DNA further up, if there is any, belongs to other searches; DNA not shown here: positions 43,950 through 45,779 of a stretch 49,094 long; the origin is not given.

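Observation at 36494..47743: TPR-glycosyltransferase operon next to a Ser/Thr-rich T9SS cargo: candidate cytoplasmic protein-glycosylation system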

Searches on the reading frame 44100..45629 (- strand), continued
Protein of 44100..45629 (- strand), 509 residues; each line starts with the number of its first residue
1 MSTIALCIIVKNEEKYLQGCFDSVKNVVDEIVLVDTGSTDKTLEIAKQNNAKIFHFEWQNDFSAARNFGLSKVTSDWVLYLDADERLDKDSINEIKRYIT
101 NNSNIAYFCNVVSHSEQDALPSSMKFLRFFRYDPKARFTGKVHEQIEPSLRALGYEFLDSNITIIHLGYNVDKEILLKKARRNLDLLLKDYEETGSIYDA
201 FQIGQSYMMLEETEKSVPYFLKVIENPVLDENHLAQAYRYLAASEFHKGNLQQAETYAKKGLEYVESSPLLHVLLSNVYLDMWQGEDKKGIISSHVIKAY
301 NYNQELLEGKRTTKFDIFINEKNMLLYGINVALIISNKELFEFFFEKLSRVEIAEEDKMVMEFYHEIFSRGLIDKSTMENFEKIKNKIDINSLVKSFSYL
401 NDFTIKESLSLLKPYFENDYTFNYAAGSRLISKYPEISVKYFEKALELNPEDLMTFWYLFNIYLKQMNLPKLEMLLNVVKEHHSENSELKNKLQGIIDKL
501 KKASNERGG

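Call 62: find_encoding_contigs(protein=P0218, flank=10000, max_places=1)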
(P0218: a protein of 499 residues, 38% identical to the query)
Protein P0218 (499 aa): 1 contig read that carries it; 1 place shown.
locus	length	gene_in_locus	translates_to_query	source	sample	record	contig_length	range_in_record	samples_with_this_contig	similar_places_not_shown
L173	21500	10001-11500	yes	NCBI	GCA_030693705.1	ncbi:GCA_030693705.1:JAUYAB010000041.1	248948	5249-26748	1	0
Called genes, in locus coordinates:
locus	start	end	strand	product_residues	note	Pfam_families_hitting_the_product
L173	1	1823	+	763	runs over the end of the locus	PF13439:Glyco_transf_4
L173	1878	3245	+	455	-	PF07719:TPR_2 (faint), PF13181:TPR_8 (faint), PF13431:TPR_17 (faint), PF13489:Methyltransf_23, PF08241:Methyltransf_11, PF08242:Methyltransf_12, PF13649:Methyltransf_25, PF13847:Methyltransf_31, +2 more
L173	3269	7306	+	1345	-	PF00535:Glycos_transf_2, PF10111:Glyco_tranf_2_2, PF13641:Glyco_tranf_2_3, PF13439:Glyco_transf_4 (weak), PF20706:GT4-conflict, PF00534:Glycos_transf_1, PF13692:Glyco_trans_1_4, PF25063:ARM_TT21_C (faint), +8 more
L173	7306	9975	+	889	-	PF13414:TPR_11, PF13431:TPR_17, PF13432:TPR_16, PF00515:TPR_1, PF13424:TPR_12, PF00534:Glycos_transf_1, PF13524:Glyco_trans_1_2, PF13692:Glyco_trans_1_4, +11 more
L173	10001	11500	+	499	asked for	PF00535:Glycos_transf_2, PF13181:TPR_8 (faint), PF13424:TPR_12 (faint), PF00515:TPR_1 (faint), PF07719:TPR_2 (faint), PF13428:TPR_14 (faint), PF13431:TPR_17 (faint)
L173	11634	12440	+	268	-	PF00669:Flagellin_N, PF00700:Flagellin_C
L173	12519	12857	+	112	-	PF02561:FliS (faint)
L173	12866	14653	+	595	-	PF02465:FliD_N, PF07195:FliD_C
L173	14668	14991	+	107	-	-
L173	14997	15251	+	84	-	-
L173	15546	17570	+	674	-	PF03629:SASA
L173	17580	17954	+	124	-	-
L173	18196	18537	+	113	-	-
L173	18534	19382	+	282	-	PF08668:HDOD, PF01966:HD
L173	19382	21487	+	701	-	PF00989:PAS, PF08448:PAS_4, PF13188:PAS_8 (weak), PF13426:PAS_9, PF08447:PAS_3, PF00512:HisKA, PF02518:HATPase_c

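Call 63: find_encoding_contigs(protein=P0238, flank=10000, max_places=1)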
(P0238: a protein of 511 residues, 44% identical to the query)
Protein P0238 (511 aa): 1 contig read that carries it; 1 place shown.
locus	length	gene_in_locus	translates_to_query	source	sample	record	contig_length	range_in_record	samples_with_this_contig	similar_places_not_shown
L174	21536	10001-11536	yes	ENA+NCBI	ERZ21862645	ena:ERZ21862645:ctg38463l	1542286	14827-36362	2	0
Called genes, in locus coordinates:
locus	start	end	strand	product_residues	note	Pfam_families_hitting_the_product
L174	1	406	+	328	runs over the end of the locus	PF01073:3Beta_HSD, PF01370:Epimerase, PF02719:Polysacc_synt_2, PF04321:RmlD_sub_bind, PF05368:NmrA, PF07993:NAD_binding_4 (weak), PF13460:NAD_binding_10, PF16363:GDP_Man_Dehyd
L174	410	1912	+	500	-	PF01467:CTP_transf_like, PF00294:PfkB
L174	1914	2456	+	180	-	PF13580:SIS_2, PF01380:SIS (weak)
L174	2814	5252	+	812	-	PF00852:Glyco_transf_10 (faint)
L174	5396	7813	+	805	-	PF00535:Glycos_transf_2 (weak), PF07021:MetW, PF13489:Methyltransf_23, PF13847:Methyltransf_31, PF08241:Methyltransf_11, PF08242:Methyltransf_12, PF00535:Glycos_transf_2, PF13641:Glyco_tranf_2_3, +1 more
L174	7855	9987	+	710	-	PF00515:TPR_1 (faint), PF07719:TPR_2 (faint), PF09976:TPR_21 (faint), PF13174:TPR_6 (faint), PF13181:TPR_8 (faint), PF13414:TPR_11 (faint), PF13424:TPR_12 (faint), PF14559:TPR_19 (weak), +5 more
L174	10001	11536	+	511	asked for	PF00535:Glycos_transf_2, PF13181:TPR_8 (faint), PF13428:TPR_14 (faint), PF07719:TPR_2 (faint)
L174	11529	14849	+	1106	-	PF00515:TPR_1, PF07719:TPR_2 (weak), PF13176:TPR_7 (weak), PF13181:TPR_8, PF00515:TPR_1, PF13414:TPR_11, PF00515:TPR_1, PF13414:TPR_11, +19 more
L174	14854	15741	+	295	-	PF00892:EamA, PF05653:Mg_trans_NIPA (weak), PF16913:PUNUT (faint), PF00892:EamA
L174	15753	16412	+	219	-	-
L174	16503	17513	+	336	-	PF02742:Fe_dep_repr_C, PF04023:FeoA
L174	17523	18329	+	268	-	PF00009:GTP_EFTU (faint), PF01926:MMR_HSR1, PF02421:FeoB_N, PF17910:FeoB_Cyto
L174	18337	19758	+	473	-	PF07670:Gate, PF07664:FeoB_C, PF07670:Gate (weak)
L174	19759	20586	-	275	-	-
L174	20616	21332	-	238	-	PF01925:TauE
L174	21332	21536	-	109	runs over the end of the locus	-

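Call 65: search_protein_families(library=pfam, proteins=[L105:2723-4561:+, L105:4710-6845:+, L105:6838-9996:+, L116:3287-9994:+], max_evalue=0.000001)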
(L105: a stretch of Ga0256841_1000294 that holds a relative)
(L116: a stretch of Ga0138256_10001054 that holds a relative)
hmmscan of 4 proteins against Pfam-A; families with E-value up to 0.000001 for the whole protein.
L105:2723-4561:+ (613 aa): 0 families

L105:4710-6845:+ (712 aa): 2 families
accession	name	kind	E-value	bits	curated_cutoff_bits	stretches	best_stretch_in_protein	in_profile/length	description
PF13704.12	Glyco_tranf_2_4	-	2e-10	41.5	27.5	1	20-108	1-83/98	Glycosyl transferase family 2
PF14559.12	TPR_19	-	2.2e-09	38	25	1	635-694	2-60/68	Tetratricopeptide repeat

L105:6838-9996:+ (1053 aa): 6 families
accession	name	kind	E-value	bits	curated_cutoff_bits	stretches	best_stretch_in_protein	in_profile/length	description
PF00535.33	Glycos_transf_2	-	3.1e-67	226.2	23.3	2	641-763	1-127/168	Glycosyl transferase family 2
PF13641.12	Glyco_tranf_2_3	-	2e-35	123.3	27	2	361-582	3-221/230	Glycosyltransferase like family 2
PF10111.15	Glyco_tranf_2_2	-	4e-22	79.4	27.3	2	641-830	1-200/276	Glycosyltransferase like family 2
PF13712.12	Glyco_tranf_2_5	-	1.3e-16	61.4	27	1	417-589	33-206/210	Glycosyltransferase like family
PF13506.12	Glyco_transf_21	-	1.4e-08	34.9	21.7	0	431-580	22-164/174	Glycosyl transferase family 21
PF13632.12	Glyco_trans_2_3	-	2.8e-07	31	27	0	442-580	1-131/198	Glycosyl transferase family group 2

L116:3287-9994:+ (2236 aa): 15 families
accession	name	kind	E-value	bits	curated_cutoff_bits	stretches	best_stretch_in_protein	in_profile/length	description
PF00535.33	Glycos_transf_2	-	1.3e-105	351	23.3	4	1573-1747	1-164/168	Glycosyl transferase family 2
PF13641.12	Glyco_tranf_2_3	-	3.3e-54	184.8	27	4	1572-1792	3-216/230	Glycosyltransferase like family 2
PF10111.15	Glyco_tranf_2_2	-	5.7e-45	154.4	27.3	4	1573-1777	1-206/276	Glycosyltransferase like family 2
PF13632.12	Glyco_trans_2_3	-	1.8e-22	80.6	27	0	189-314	3-121/198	Glycosyl transferase family group 2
PF13524.12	Glyco_trans_1_2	-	1.2e-16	61.4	25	1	527-664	5-143/144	Glycosyl transferase-like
PF13712.12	Glyco_tranf_2_5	-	3.8e-15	56.6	27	0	146-337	15-208/210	Glycosyltransferase like family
PF01522.26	Polysacc_deac_1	-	2.9e-13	50.3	23.1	1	935-1000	6-69/124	Polysaccharide deacetylase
PF02709.20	Glyco_transf_7C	-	2.3e-12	46.8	23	0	256-306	11-62/78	N-terminal domain of galactosyltransferase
PF08241.18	Methyltransf_11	-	3.7e-12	47.1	21.2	1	740-820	10-94/95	Methyltransferase domain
PF00515.34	TPR_1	-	1.3e-11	44.2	27.8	0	41-70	2-31/34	Tetratricopeptide repeat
PF07719.23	TPR_2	-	5.7e-11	42.1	27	0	2140-2166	7-33/34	Tetratricopeptide repeat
PF14559.12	TPR_19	-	1.6e-09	38.4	25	0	2148-2209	5-65/68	Tetratricopeptide repeat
PF13181.12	TPR_8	-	2.7e-08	33.8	25.7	0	2143-2166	10-33/34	Tetratricopeptide repeat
PF13506.12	Glyco_transf_21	-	8.5e-07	29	21.7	0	175-284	19-122/174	Glycosyl transferase family 21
PF13704.12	Glyco_tranf_2_4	-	1e-06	29.6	27.5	0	1603-1662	21-81/98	Glycosyl transferase family 2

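Call 77: search_protein_families(library=ncbifam, proteins=[L174:410-1909:+, L174:1914-2453:+, L173:11634-12437:+, L173:12519-12854:+, L173:14668-14988:+], max_evalue=0.00001)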
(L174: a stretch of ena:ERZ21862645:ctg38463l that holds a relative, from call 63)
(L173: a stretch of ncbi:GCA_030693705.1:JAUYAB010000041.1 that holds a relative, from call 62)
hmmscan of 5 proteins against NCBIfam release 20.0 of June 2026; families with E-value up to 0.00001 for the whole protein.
L174:410-1909:+ (500 aa): 10 families
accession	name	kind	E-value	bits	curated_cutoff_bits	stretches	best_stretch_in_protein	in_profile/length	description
TIGR02199.1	rfaE_dom_II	equivalog_domain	1.4e-23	83.3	181.5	1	23-150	5-128/144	D-glycero-beta-D-manno-heptose 1-phosphate adenylyltransferase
NF008454.0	PRK11316.1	equivalog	3.6e-22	78.6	521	1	24-147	335-454/475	bifunctional D-glycero-beta-D-manno-heptose-7-phosphate kinase/D-glycero-beta-D-manno-heptose 1-phosphate adenylyltransferase HldE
TIGR02198.1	rfaE_dom_I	equivalog_domain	1e-14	54.4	345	1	202-494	4-312/315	D-glycero-beta-D-manno-heptose-7-phosphate kinase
TIGR00125.1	cyt_tran_rel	domain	1.4e-11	44.4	27.7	1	31-92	1-62/65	adenylyltransferase/cytidyltransferase family protein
TIGR01518.1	g3p_cytidyltrns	equivalog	7.4e-11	42.2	165.4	1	33-96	2-66/125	glycerol-3-phosphate cytidylyltransferase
TIGR02152.1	D_ribokin_bact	equivalog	1.1e-10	41.4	299.65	1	374-480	175-283/298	ribokinase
NF041164.1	NucKinThplmales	equivalog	7.4e-09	35.2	450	1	399-497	191-291/295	nucleoside kinase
NF001985.0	PRK00777.1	subfamily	1.4e-07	31.7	104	1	29-83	5-59/157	pantetheine-phosphate adenylyltransferase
NF041134.1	R1P_kin_Thcocales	equivalog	3.8e-07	29.8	500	1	396-485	180-270/291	ADP-dependent ribose-1-phosphate kinase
TIGR03168.1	1-PFK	subfamily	7.8e-06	25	216.4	0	383-475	185-280/305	hexose kinase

L174:1914-2453:+ (180 aa): 9 families
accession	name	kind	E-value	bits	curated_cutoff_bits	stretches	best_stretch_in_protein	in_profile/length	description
TIGR00441.1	gmhA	equivalog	1.2e-28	100.1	209.45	1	28-173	3-153/154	D-sedoheptulose 7-phosphate isomerase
NF001628.0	PRK00414.1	equivalog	1.3e-27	96.7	265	1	26-174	34-187/192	D-sedoheptulose 7-phosphate isomerase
NF010546.0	PRK13936.1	equivalog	2.2e-25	89.6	276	1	26-174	33-189/197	phosphoheptose isomerase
NF010547.0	PRK13938.1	equivalog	2.9e-19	69.5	320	1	37-171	46-185/196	D-sedoheptulose 7-phosphate isomerase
NF008138.0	PRK10886.1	equivalog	1.6e-13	50.9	352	1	38-136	43-147/196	DnaA initiator-associating protein DiaA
TIGR03127.2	RuMP_HxlB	equivalog_domain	3.3e-11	43.4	160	1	97-155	71-128/178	6-phospho-3-hexuloisomerase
NF008590.0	PRK11557.1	equivalog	6.7e-09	35.5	355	1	21-150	118-230/282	MurR/RpiR family transcriptional regulator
NF041755.1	RuMP_HxlAB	equivalog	2.8e-07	29.8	500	0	98-151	288-340/391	bifunctional 3-hexulose-6-phosphate synthase/6-phospho-3-hexuloisomerase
NF002805.0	PRK02947.1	subfamily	3.9e-06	26.2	135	0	6-135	4-144/247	sugar isomerase domain-containing protein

L173:11634-12437:+ (268 aa): 24 families
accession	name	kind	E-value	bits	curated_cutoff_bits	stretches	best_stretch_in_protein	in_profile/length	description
NF009444.0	PRK12802.1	equivalog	3.2e-25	89.2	332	1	1-267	1-281/282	flagellin domain-containing protein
NF006468.0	PRK08869.1-3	subfamily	2.3e-24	86.2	436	2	1-164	1-166/378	polar flagellin E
NF038071.1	lat_flg_LafA_2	exception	1.1e-23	84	365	1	1-268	1-284/284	lateral flagellin LafA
NF009446.0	PRK12804.1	subfamily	7.9e-23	81.4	352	2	4-185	2-195/301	flagellin Hag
NF006469.0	PRK08869.1-4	equivalog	6.4e-22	78.4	627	2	1-167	1-169/377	flagellin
NF009448.0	PRK12806.1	equivalog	3.8e-21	75.4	531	2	2-179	2-181/475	flagellin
NF006466.0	PRK08869.1-1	subfamily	1.2e-20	74.5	426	2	184-267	293-376/377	flagellin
NF005294.0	PRK06819.1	subfamily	1.2e-20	74.4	387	2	182-268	290-376/376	FliC/FljB family flagellin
NF009449.0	PRK12807.1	subfamily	1.8e-20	73.7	347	1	5-263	3-282/287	flagellin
NF033376.1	lat_flg_LafA_1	exception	2.9e-18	66.2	440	1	3-204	2-216/304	lateral flagellin LafA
NF006467.0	PRK08869.1-2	subfamily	1.1e-16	60.9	443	2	185-268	317-400/400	flagellin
NF009450.0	PRK12808.1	equivalog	6.4e-16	58.9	476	1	26-168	24-169/476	flagellin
NF006470.0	PRK08869.1-5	equivalog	4.8e-15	55.7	423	1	4-166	3-167/388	flagellin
NF009445.0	PRK12803.1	equivalog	2.2e-14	53.4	450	2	5-149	3-149/335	flagellin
NF009447.0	PRK12805.1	equivalog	2.1e-13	50.5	404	1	5-264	3-282/287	FliC/FljB family flagellin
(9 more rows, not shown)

L173:12519-12854:+ (112 aa): 0 families

L173:14668-14988:+ (107 aa): 0 families
